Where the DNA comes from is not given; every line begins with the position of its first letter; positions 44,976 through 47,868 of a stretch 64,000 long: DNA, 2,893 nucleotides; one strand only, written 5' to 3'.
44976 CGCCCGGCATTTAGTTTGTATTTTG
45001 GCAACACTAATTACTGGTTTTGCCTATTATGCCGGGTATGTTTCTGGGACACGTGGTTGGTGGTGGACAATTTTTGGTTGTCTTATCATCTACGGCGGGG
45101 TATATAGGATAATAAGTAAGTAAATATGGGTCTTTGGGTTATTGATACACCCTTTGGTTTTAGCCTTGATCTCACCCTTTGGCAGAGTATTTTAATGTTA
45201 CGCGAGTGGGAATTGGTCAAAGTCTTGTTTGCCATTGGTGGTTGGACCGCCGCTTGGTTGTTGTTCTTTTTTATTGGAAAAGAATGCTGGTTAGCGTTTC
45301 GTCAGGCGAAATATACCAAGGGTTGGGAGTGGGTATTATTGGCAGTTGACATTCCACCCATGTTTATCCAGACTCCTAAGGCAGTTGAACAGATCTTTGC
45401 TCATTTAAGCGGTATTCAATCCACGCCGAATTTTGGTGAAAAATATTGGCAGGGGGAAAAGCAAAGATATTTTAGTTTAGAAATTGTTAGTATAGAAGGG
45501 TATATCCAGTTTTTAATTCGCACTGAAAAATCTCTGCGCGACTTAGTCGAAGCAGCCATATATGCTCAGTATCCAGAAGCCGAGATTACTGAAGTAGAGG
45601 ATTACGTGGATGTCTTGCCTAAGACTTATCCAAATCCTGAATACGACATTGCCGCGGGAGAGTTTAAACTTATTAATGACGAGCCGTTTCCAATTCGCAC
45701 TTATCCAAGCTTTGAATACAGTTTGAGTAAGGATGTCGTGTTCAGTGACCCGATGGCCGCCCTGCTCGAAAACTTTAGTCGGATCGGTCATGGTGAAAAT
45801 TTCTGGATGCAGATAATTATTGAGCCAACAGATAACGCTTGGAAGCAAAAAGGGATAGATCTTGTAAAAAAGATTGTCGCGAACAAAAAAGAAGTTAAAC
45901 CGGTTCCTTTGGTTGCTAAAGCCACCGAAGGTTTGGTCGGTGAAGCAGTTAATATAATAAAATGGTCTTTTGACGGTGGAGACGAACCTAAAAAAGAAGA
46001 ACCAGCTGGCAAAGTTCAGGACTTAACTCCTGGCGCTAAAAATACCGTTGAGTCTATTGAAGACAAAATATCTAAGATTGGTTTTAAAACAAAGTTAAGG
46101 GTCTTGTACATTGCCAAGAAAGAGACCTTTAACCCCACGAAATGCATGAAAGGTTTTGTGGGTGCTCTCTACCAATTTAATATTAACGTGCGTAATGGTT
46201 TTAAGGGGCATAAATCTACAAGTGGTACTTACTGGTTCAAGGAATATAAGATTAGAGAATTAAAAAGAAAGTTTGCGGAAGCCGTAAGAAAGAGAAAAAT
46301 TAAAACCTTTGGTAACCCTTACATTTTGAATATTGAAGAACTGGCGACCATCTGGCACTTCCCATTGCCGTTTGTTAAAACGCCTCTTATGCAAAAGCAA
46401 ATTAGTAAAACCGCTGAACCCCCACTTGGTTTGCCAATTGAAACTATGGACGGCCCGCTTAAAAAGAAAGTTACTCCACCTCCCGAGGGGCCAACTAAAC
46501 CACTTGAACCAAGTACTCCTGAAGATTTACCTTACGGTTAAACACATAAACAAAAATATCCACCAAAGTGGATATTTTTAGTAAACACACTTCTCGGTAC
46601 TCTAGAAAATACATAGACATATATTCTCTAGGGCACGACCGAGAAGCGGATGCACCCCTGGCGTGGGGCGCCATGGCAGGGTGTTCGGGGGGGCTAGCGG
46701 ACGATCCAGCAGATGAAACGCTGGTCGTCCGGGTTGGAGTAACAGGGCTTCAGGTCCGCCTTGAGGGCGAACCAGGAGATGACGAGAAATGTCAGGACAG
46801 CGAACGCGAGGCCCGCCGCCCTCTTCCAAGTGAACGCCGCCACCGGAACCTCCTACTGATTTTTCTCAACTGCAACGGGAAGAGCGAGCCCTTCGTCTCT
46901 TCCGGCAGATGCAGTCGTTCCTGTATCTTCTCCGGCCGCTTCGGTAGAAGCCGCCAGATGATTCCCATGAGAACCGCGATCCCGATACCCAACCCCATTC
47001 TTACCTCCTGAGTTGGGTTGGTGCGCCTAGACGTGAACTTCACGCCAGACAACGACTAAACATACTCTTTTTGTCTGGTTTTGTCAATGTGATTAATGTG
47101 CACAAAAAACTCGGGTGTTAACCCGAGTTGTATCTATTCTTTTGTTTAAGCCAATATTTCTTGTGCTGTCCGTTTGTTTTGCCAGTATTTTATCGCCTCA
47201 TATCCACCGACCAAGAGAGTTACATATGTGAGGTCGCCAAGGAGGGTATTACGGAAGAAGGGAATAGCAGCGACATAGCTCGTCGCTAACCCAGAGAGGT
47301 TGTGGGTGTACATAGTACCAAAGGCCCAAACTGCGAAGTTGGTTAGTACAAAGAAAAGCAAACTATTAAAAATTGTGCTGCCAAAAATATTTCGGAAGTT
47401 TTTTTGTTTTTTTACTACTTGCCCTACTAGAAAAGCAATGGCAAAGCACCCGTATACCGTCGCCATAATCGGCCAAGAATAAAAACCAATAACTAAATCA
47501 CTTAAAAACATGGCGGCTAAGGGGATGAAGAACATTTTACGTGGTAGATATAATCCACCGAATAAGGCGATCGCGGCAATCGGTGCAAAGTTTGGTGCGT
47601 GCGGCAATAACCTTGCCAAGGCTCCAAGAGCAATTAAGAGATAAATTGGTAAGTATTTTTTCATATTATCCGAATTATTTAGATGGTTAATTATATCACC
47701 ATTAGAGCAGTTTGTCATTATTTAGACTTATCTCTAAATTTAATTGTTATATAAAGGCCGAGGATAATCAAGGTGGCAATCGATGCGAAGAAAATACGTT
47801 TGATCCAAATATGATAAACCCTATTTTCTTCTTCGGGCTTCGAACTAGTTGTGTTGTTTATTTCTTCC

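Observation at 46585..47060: Islet 3: unannotated 49-aa GTG-start TM peptide with an overlapping upstream SD-led ORF and a GC-clamped AT-rich hairpin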

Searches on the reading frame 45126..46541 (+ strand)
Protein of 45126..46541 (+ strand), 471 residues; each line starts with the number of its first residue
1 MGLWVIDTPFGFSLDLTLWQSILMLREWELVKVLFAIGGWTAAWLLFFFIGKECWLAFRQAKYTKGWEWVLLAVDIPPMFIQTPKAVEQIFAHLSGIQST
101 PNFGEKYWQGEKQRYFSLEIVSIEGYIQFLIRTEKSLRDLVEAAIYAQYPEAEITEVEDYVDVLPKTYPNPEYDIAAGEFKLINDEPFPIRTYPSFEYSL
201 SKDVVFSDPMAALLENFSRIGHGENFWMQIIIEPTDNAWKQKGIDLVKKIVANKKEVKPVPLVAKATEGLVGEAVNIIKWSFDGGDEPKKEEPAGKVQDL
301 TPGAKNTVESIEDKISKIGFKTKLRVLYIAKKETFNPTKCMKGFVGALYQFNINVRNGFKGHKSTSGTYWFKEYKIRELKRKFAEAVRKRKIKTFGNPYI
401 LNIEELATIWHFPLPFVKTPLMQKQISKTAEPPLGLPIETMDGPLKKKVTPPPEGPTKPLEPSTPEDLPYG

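Call 15: search_protein_families(library=pfam, proteins=[window:45126-46541:+], max_evalue=1)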
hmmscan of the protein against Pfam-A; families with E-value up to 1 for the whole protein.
window:45126-46541:+ (471 aa): 0 families

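Call 17: find_encoding_contigs(protein=window:45126-46541:+, flank=3000, max_places=10)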
Protein window:45126-46541:+ (471 aa): 1 contig read that carries it; 1 place shown.
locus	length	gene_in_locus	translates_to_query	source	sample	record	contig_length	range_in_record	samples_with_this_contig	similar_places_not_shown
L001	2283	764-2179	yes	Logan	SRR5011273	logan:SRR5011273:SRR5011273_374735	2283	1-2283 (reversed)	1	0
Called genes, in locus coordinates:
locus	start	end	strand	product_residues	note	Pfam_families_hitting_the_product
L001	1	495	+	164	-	?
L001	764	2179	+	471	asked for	PF26449:DUF8128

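Call 27: find_related_loci(query=window:45126-46541:+, collection=genome_contigs, flank=4000)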
Query window:45126-46541:+ (471 aa) in genome_contigs; peptide patterns used: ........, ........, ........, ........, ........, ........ (x = any residue, [..] = any of these).
51 stretches matched a pattern; 6 encode a relative of the query (tblastn E <= 1e-3); 6 distinct loci.
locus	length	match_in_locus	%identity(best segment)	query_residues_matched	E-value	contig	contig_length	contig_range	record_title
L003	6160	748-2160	85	1-471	0e+0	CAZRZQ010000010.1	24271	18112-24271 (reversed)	MAG TPA_asm: uncultured Gammaproteobacteria bacterium isolate SRP062349_co1_291 genome assembly, contig: NODE_262_length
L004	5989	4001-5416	85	1-471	0e+0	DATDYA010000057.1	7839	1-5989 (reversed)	MAG TPA_asm: Patescibacteria group bacterium isolate SMAG_U8153 k141_1070651, whole genome shotgun sequence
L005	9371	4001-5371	59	6-447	4e-179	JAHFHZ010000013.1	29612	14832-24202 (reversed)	MAG: Candidatus Magasanikiibacteriota bacterium isolate nzgw350 NODE_1601_length_29613_cov_4.222162, whole genome shotgu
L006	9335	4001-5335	59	5-448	2e-177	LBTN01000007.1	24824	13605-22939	MAG: Candidatus Magasanikbacteria bacterium GW2011_GWA2_37_8 US58_C0007, whole genome shotgun sequence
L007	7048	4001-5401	55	6-471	8e-162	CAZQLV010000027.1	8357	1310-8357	MAG TPA_asm: uncultured Gammaproteobacteria bacterium isolate SRP193066_co2_436 genome assembly, contig: NODE_4399_lengt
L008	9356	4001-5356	56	1-449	3e-166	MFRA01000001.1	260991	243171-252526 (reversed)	MAG: Candidatus Magasanikbacteria bacterium RIFOXYD1_FULL_40_23 rifoxyd1_full_scaffold_11, whole genome shotgun sequence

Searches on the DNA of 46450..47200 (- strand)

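Call 12: search_rna_families(source=window, start=46450, end=47200, threshold=evalue, max_evalue=10, show_alignments=2)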
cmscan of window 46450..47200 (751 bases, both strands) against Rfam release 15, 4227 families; matches with E-value up to 10: 7.
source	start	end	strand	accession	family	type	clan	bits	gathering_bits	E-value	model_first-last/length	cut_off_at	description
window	46506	46579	+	RF02747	FtrA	Gene; sRNA;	-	27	134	0.13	1-111/111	no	Francisella sRNA A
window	47069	47139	+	RF02059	STnc50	Gene; sRNA;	-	22.9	55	0.27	1-84/84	no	Salmonella enterica sRNA STnc40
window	46545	46614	-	RF02063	STnc350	Gene; sRNA;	-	19.4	60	0.68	1-68/68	no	Salmonella enterica sRNA STnc350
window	46553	46636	-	RF02144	rsmX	Gene;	CL00106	19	56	0.38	1-114/114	no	rsmX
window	46591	46645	-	RF03556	mir-559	Gene; miRNA;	-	16.4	95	4.5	1-91/91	no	mir-559 microRNA precursor family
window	46775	46790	+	RF01128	sR43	Gene; snRNA; snoRNA; CD-box;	-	12.9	45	1.5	1-56/56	no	Small nucleolar RNA sR42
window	46840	46919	-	RF02133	HOXB13-AS1_2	Gene; lncRNA;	-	11.7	40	5.7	1-81/81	no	HOXB13 antisense RNA 1 conserved region 2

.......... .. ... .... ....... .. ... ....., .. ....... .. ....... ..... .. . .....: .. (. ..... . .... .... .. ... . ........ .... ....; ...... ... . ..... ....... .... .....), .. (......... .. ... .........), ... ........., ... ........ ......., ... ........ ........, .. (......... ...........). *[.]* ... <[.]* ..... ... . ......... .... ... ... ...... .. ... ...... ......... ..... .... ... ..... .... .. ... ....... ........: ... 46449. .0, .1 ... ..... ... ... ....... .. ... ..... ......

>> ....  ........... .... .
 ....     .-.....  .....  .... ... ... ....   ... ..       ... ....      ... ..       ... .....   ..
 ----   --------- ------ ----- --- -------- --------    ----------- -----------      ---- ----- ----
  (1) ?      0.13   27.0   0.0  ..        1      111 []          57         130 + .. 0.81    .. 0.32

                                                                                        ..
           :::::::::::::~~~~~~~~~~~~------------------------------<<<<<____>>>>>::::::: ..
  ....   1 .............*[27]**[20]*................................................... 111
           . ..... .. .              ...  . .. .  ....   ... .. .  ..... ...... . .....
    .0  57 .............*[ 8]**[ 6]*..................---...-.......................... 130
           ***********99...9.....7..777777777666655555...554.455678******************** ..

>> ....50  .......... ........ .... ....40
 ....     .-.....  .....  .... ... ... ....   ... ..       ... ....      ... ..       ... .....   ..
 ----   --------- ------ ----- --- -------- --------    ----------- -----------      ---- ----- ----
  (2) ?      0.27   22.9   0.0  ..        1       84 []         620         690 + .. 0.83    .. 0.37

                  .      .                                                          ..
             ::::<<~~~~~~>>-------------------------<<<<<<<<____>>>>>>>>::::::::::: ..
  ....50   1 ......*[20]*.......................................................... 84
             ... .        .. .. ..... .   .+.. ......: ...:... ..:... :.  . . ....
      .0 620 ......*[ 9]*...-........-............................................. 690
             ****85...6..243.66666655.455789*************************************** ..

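Call 24: search_dna_similar(query=window:46585-47085:-, collection=plasmids, mode=distant, max_evalue=0.01)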
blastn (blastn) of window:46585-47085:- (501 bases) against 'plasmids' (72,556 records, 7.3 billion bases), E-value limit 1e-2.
No match.

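Call 25: search_dna_similar(query=window:46585-47085:-, collection=phages, mode=distant, max_evalue=0.01)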
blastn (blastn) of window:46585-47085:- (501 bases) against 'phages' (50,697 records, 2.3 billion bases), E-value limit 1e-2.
No match.

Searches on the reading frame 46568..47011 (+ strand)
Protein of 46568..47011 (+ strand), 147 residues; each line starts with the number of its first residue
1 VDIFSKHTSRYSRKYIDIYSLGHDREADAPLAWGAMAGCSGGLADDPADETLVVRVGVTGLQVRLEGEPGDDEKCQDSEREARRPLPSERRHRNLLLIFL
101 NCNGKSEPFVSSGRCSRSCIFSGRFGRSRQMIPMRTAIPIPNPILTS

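Call 15: search_protein_families(library=pfam, proteins=[window:46568-47011:+], max_evalue=1)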
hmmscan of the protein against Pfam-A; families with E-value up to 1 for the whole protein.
window:46568-47011:+ (147 aa): 0 families

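Call 52: find_homologous_proteins(query=window:46568-47008:+, max_evalue=1)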
Query window:46568-47008:+ (147 aa): 1 proteins with E <= 1 among 15 candidates.
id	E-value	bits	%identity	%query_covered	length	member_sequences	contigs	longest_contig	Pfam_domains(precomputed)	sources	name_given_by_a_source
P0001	5.9e-95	333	100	100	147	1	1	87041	-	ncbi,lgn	-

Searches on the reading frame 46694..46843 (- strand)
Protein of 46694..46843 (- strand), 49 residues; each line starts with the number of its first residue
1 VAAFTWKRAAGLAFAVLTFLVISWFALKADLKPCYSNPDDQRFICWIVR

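Call 15: search_protein_families(library=pfam, proteins=[window:46694-46843:-], max_evalue=1)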
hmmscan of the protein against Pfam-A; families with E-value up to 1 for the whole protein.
window:46694-46843:- (49 aa): 1 family
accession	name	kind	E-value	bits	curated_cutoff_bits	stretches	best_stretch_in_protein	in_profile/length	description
PF11395.13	bCoV_NS7B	-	0.025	14.9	25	1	10-30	15-36/43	Betacoronavirus NS7B protein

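Call 18: find_encoding_contigs(protein=window:46697-46843:-, flank=3000, max_places=10)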
Protein seq(49 aa) (49 aa): no gene with exactly this product is on record in the collection.

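Call 22: find_homologous_proteins(query=window:46697-46843:-, max_evalue=10)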
Query seq(49 aa): no candidate shares three 5-residue words with the query. No homologue found.

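Call 56: search_protein_families(library=padloc, proteins=[window:46697-46843:-], max_evalue=1)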
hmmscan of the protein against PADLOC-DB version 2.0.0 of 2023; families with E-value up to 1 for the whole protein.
seq(49 aa): 0 families

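Call 57: search_protein_families(library=phrogs, proteins=[window:46697-46843:-], max_evalue=1)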
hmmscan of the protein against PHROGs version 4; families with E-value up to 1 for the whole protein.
seq(49 aa): 1 family
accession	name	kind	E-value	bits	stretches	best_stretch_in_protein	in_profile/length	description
phrog_20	-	lysis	0.49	11.2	1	10-30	65-85/151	holin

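Call 63: search_dna_similar(query=window:46697-46843:-, collection=plasmids, mode=protein, max_evalue=1, max_rows=8)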
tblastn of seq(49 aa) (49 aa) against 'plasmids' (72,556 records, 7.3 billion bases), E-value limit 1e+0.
No match.

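Call 78: search_protein_families(library=ncbifam, proteins=[window:46697-46843:-], max_evalue=0.1)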
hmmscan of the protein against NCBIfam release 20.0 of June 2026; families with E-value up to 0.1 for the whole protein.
seq(49 aa): 0 families

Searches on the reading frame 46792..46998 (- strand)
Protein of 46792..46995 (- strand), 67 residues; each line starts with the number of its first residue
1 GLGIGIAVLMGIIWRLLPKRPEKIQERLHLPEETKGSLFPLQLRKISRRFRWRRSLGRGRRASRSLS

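Call 15: search_protein_families(library=pfam, proteins=[window:46792-46995:-], max_evalue=1)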
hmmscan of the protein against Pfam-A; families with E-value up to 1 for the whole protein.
window:46792-46995:- (67 aa): 1 family
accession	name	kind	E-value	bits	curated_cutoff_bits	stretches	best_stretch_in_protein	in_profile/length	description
PF17714.6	DUF5559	-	0.038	14.3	25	1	18-63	87-129/194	Family of unknown function (DUF5559)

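Call 54: find_homologous_proteins(query=A2, max_evalue=10)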
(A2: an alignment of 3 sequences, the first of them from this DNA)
Query A2 (3 sequences): 9 candidates shared short words with the query, none scored E <= 10.

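Call 55: search_protein_families(library=pfam, proteins=[window:46795-46998:-], max_evalue=1)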
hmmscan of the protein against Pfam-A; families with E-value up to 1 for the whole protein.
seq(68 aa): 1 family
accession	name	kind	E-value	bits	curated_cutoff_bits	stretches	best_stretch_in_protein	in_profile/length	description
PF17714.6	DUF5559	-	0.04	14.3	25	1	19-64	87-129/194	Family of unknown function (DUF5559)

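Call 56: search_protein_families(library=padloc, proteins=[window:46795-46998:-], max_evalue=1)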
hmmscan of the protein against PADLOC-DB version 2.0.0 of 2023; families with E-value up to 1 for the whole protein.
seq(68 aa): 0 families

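Call 57: search_protein_families(library=phrogs, proteins=[window:46795-46998:-], max_evalue=1)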
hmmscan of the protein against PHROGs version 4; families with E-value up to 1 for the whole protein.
seq(68 aa): 0 families

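Call 64: search_dna_similar(query=window:46795-46998:-, collection=plasmids, mode=protein, max_evalue=1, max_rows=8)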
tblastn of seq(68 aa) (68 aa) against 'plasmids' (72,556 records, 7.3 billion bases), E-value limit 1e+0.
No match.

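Call 72: search_protein_representatives(protein=window:46795-46998:-)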
Query: 68 residues. Proteins with E-value up to 0.001 (for the whole library): 1; up to 1e-10: 1; up to 1e-30: 0. The best 1 are listed.
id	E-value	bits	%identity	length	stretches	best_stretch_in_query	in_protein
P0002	1.1e-16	76.1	32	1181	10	7-34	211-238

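Call 78: search_protein_families(library=ncbifam, proteins=[window:46795-46998:-], max_evalue=0.1)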
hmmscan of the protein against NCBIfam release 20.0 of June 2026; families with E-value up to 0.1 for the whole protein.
seq(68 aa): 0 families

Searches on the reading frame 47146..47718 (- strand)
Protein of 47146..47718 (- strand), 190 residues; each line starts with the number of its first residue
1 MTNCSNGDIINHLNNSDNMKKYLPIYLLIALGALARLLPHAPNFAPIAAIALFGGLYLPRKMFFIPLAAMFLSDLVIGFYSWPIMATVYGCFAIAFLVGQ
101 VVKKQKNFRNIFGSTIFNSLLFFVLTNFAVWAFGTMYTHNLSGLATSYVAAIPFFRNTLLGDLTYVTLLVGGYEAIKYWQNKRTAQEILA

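Call 15: search_protein_families(library=pfam, proteins=[window:47146-47718:-], max_evalue=1)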
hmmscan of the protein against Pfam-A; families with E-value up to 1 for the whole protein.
window:47146-47718:- (190 aa): 2 families
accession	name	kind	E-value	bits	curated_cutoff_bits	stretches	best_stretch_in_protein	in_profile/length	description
PF20221.3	DUF6580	-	5.4e-50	170.2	27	1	21-177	6-156/162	Family of unknown function (DUF6580)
PF07155.17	ECF-ribofla_trS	-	0.0047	17.4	26.7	1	48-134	41-129/172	ECF-type riboflavin transporter, S component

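Call 20: find_encoding_contigs(protein=window:47146-47718:-, flank=3000, max_places=10)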
Protein window:47146-47718:- (190 aa): 1 contig read that carries it; 1 place shown.
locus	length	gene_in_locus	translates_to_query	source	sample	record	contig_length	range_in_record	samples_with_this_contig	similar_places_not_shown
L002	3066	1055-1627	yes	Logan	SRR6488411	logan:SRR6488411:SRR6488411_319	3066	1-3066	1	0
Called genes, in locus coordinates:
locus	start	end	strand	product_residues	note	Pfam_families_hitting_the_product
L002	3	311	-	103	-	?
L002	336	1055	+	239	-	-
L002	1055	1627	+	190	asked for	PF20221:DUF6580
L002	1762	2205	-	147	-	-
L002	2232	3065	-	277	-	?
